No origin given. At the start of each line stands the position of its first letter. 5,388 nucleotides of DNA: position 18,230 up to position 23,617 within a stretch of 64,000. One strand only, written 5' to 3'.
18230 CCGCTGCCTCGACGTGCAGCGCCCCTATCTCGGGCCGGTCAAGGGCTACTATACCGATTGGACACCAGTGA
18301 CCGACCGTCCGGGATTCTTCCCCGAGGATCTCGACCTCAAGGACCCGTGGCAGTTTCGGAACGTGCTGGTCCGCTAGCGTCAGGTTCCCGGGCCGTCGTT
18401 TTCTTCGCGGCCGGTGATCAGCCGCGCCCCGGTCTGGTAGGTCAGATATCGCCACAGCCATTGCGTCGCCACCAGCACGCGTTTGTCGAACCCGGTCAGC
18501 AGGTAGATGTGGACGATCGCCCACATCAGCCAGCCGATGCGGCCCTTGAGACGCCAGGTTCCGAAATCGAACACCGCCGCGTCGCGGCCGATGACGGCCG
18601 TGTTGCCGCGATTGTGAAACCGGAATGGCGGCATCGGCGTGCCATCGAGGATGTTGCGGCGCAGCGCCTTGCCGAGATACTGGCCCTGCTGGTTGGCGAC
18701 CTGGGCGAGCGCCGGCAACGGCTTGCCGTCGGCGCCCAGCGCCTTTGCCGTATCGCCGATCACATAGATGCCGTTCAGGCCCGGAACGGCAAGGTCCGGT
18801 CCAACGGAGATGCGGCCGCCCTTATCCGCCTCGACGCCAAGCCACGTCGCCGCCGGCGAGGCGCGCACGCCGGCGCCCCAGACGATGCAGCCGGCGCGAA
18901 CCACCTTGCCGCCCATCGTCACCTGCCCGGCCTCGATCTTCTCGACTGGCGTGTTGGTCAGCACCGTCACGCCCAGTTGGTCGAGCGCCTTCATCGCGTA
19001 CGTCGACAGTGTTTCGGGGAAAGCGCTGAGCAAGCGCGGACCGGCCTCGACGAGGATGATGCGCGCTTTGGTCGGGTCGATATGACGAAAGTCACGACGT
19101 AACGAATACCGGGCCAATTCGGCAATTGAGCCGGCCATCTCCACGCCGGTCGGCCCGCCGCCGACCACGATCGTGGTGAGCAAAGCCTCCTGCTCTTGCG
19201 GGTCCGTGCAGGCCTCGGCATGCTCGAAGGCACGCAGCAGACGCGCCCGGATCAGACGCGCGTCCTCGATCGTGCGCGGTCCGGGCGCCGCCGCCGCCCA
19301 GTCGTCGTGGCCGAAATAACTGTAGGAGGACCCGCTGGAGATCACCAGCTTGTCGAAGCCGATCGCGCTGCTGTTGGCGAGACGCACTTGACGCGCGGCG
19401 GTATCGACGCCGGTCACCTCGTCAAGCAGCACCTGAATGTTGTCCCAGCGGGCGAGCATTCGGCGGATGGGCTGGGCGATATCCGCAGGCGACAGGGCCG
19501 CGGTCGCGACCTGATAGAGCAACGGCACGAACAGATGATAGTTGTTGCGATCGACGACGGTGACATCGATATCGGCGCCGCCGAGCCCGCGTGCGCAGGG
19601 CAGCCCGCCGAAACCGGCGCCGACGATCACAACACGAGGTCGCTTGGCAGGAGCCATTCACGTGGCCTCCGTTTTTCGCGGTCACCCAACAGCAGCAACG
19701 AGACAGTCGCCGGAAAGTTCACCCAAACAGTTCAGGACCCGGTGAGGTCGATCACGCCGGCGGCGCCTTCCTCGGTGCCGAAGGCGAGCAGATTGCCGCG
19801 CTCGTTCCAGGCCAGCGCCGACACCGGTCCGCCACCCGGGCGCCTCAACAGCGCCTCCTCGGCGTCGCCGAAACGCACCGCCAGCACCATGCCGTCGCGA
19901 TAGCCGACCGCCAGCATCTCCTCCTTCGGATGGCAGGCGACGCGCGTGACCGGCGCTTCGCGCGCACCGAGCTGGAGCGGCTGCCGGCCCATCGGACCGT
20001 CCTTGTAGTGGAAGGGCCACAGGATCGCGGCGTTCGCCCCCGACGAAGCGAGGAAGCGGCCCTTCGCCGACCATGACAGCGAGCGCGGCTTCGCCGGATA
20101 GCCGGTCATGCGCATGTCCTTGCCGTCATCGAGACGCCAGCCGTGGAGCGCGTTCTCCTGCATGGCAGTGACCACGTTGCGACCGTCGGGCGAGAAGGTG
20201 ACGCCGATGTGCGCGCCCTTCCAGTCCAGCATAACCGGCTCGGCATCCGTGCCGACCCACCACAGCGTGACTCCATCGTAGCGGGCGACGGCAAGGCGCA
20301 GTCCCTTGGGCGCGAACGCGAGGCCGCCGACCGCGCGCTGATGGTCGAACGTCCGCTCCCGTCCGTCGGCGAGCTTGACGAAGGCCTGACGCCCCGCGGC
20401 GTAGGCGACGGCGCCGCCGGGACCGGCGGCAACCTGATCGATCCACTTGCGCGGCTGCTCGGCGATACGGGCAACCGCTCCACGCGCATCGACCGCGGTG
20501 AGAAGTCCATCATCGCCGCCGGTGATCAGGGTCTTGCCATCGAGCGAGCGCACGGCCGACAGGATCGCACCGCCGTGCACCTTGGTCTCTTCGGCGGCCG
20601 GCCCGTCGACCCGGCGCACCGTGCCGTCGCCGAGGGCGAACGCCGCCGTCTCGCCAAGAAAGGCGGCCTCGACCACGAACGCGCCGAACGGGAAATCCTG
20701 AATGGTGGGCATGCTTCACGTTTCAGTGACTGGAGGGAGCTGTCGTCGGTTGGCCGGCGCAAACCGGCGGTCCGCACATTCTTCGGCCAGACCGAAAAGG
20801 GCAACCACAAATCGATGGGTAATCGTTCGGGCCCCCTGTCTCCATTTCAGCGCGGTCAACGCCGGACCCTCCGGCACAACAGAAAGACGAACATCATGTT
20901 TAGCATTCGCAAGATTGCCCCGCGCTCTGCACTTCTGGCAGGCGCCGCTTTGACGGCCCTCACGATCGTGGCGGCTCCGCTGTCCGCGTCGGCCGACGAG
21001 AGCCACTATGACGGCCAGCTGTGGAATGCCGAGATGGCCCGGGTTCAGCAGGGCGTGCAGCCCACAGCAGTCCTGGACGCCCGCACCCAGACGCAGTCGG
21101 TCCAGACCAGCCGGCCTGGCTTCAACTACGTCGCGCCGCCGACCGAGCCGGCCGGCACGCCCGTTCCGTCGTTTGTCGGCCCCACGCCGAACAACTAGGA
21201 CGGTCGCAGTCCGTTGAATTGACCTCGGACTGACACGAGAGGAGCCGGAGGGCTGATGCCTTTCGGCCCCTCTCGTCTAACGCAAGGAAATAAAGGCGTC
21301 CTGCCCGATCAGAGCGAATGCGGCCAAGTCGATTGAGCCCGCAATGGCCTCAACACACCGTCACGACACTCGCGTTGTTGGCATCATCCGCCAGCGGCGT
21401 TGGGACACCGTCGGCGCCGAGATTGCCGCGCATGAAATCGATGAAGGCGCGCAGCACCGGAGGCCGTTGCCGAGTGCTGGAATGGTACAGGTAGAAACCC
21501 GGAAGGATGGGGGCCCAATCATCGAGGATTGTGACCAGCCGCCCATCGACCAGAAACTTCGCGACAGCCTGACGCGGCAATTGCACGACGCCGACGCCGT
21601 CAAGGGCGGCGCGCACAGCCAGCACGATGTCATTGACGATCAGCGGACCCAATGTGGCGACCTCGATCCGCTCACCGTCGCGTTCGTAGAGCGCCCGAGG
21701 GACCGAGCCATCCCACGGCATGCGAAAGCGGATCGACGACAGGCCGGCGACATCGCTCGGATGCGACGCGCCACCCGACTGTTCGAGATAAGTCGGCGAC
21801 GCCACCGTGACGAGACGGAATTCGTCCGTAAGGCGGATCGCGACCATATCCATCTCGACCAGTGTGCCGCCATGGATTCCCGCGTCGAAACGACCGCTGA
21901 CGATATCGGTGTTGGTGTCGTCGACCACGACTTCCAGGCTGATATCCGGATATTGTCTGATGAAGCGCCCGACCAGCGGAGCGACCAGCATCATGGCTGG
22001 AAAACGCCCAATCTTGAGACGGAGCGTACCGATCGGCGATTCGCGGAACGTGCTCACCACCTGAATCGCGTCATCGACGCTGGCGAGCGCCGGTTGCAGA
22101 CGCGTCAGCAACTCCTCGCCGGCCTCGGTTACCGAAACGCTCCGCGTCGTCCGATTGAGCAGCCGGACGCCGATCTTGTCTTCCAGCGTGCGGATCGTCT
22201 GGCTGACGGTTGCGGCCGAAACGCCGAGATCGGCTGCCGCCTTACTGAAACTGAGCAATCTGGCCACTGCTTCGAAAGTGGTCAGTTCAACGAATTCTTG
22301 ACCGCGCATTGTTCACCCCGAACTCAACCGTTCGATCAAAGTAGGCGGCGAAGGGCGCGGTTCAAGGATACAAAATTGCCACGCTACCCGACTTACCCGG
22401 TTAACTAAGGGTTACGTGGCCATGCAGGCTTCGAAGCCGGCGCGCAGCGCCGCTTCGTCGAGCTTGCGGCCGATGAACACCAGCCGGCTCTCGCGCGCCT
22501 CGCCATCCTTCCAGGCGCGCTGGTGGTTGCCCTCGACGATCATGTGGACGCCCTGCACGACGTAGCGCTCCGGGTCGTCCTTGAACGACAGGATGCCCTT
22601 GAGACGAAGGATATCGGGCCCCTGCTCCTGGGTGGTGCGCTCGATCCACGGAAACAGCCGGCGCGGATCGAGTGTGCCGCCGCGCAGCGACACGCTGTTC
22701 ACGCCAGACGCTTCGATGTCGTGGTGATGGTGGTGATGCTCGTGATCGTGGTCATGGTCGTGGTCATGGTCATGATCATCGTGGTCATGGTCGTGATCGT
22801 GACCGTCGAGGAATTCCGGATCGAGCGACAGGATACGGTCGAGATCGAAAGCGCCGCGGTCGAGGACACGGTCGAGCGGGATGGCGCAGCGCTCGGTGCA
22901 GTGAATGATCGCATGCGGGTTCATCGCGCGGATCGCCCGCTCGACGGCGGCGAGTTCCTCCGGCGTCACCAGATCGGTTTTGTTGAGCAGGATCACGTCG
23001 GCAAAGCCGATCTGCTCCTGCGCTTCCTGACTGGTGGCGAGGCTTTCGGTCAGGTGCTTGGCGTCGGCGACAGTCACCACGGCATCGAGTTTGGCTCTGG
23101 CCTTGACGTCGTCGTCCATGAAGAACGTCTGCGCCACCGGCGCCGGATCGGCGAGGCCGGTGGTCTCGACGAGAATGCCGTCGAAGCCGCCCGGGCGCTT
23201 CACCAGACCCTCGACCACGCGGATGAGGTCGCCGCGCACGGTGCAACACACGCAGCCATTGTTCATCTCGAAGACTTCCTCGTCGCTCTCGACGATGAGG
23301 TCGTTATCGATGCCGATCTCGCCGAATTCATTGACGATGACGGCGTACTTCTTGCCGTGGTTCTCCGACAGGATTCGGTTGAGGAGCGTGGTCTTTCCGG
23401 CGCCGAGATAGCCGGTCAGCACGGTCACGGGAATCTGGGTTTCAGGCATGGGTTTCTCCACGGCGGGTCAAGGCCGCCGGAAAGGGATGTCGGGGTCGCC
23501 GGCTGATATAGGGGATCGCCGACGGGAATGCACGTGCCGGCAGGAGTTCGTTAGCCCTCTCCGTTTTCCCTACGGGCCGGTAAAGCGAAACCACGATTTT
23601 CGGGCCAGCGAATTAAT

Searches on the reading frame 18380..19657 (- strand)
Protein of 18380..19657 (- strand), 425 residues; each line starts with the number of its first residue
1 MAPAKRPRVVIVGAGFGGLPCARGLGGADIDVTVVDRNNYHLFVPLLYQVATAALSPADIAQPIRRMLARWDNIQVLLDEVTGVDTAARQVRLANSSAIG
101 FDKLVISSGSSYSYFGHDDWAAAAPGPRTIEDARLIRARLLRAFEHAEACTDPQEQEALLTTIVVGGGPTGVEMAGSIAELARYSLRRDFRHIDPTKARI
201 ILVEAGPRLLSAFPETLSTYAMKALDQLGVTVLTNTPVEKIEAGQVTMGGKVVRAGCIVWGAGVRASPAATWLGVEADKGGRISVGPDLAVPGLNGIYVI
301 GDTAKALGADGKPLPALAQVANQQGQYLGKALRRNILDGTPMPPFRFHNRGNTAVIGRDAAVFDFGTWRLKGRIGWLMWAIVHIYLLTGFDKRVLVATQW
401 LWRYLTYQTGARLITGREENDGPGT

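Call 75: search_protein_families(library=pfam, proteins=[window:18380-19657:-], max_evalue=0.00001)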
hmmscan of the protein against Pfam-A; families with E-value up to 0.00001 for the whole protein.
window:18380-19657:- (425 aa): 2 families
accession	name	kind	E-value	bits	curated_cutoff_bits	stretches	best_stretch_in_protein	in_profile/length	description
PF07992.20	Pyr_redox_2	-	1.9e-48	165.8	26.1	1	8-325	2-291/291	Pyridine nucleotide-disulphide oxidoreductase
PF00070.33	Pyr_redox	-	2.5e-16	60.4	22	1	162-246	2-71/82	Pyridine nucleotide-disulphide oxidoreductase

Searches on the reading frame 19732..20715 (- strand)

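Call 75: search_protein_families(library=pfam, proteins=[window:19732-20715:-], max_evalue=0.00001)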
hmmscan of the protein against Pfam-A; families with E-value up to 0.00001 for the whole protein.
window:19732-20715:- (327 aa): 14 families
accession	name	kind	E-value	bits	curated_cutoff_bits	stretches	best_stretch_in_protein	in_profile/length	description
PF25174.1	Beta-prop_THOC3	-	3.4e-19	69.3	305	1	124-318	44-236/272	THOC3 beta-propeller domain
PF23414.1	Beta-prop_EML_2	-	3.1e-16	60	90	1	171-277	3-105/266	Echinoderm microtubule-associated protein second beta-propeller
PF00400.38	WD40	-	1.6e-15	57.2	27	0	253-277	11-35/39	WD domain, G-beta repeat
PF25173.1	Beta-prop_WDR3_1st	-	9e-14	52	154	1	249-325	25-101/184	WDR3 first beta-propeller domain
PF12894.13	ANAPC4_WD40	-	2.6e-12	47.3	22.9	0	295-323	38-66/91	Anaphase-promoting complex subunit 4 WD40 domain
PF24817.1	WD40_WDHD1_1st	-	2.3e-11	43.9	109.9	0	30-157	26-159/291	WDHD1 first WD40 domain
PF24814.1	WD40_Prp19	-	5.7e-11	42.4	320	0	46-152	89-204/281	Prp19 WD40 domain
PF24807.1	WD40_CDC20-Fz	-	6.3e-11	42.5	200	0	295-324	51-80/292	CDC20/Fizzy WD40 domain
PF24796.1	WDR55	-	3.8e-08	33.2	200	0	253-324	7-82/296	WDR55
PF23383.1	Beta-prop_IFT140_1st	-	3.8e-08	32.9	27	0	252-318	59-125/406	IFT140 first beta-propeller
PF23393.2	Beta-prop_WDR90_POC16_2nd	-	3e-07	30.4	60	0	252-318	36-101/291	WDR90/POC16, second beta-propeller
PF23869.1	Beta-prop_WDR75_1st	-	5.6e-07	29.5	45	0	208-278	137-208/292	WD repeat-containing protein 75 first beta-propeller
PF25460.1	Beta-prop_Aladin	-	6.5e-07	29.2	171.1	0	127-244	111-231/340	Aladin seven-bladed propeller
PF25168.1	Beta-prop_WDR36-Utp21_2nd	-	2.2e-06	27.6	84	0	169-228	243-302/335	WDR36/Utp21 second beta-propeller domain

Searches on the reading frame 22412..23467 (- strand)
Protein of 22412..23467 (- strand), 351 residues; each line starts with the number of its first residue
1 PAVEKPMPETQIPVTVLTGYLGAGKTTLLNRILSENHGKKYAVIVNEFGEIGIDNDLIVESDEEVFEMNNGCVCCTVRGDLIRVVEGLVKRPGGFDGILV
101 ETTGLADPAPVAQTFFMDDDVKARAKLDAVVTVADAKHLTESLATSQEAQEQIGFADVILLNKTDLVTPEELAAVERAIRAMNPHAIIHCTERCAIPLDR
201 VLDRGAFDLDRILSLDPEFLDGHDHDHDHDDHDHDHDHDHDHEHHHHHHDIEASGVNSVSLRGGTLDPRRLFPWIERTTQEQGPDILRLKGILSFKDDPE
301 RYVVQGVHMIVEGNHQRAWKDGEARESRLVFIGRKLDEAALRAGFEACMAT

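Call 29: search_protein_families(library=pfam, proteins=[window:22412-23467:-])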
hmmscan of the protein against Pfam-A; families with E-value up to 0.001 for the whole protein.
window:22412-23467:- (351 aa): 6 families
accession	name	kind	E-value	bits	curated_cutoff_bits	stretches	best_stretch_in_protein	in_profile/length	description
PF02492.25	cobW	-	3.5e-60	203.1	20.7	1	13-188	1-178/180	CobW/HypB/UreG, nucleotide-binding domain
PF07683.19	CobW_C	-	6.6e-26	90.5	22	1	263-348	9-93/94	Cobalamin synthesis protein cobW C-terminal domain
PF10986.14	ZrgA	-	1.3e-05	25.7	27.4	1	168-254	38-109/161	ZrgA family zinc uptake protein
PF25199.1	nSTAND_NTPase5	-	1.4e-05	25.4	34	1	7-56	36-86/145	Novel STAND NTPase 5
PF03193.22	RsgA_GTPase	-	1.8e-05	25.1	30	0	13-37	107-131/174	RsgA GTPase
PF00009.33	GTP_EFTU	-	0.00043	20.4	26.5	0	16-54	7-45/188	Elongation factor Tu GTP binding domain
